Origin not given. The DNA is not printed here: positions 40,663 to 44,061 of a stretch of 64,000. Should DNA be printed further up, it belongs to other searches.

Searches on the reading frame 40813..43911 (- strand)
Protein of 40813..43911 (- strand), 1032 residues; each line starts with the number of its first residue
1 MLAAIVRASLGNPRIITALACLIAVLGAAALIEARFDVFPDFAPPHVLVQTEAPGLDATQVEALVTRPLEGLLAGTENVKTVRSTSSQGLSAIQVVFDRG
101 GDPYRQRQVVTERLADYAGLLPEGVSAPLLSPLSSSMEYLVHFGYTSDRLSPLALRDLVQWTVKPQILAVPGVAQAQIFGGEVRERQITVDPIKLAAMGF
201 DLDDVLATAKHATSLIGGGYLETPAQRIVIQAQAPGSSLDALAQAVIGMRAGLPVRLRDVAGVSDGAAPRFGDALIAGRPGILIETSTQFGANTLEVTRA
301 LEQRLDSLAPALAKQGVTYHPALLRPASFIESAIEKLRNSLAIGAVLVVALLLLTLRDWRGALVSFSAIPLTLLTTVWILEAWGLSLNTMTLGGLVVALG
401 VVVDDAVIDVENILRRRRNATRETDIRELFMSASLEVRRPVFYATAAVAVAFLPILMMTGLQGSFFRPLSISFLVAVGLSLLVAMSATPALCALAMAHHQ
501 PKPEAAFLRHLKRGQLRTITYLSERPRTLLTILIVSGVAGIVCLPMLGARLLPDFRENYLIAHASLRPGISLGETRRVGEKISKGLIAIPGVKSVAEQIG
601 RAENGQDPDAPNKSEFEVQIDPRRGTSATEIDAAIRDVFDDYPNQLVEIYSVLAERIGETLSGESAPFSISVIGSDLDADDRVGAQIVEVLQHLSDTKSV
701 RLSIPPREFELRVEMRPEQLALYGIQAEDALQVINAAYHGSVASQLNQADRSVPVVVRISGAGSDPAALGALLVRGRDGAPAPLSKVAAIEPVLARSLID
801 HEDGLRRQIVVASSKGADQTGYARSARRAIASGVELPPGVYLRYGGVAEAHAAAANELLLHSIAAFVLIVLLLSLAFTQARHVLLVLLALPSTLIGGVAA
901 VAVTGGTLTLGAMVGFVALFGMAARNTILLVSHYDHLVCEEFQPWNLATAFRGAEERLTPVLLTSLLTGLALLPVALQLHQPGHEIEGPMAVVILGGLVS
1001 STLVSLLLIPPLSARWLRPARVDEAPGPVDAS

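Call 82: search_protein_families(library=pfam, proteins=[window:40813-43911:-], max_evalue=0.00001)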
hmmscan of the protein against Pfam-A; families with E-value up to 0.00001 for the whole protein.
window:40813-43911:- (1032 aa): 2 families
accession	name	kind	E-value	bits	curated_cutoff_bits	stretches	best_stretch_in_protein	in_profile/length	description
PF00873.25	ACR_tran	-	8.2e-216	719.5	28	1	8-1012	4-1016/1021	AcrB/AcrD/AcrF family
PF02355.23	SecD_SecF_C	-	1.8e-07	31.2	20.5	0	856-1014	31-184/189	Protein export membrane protein SecD/SecF, C-terminal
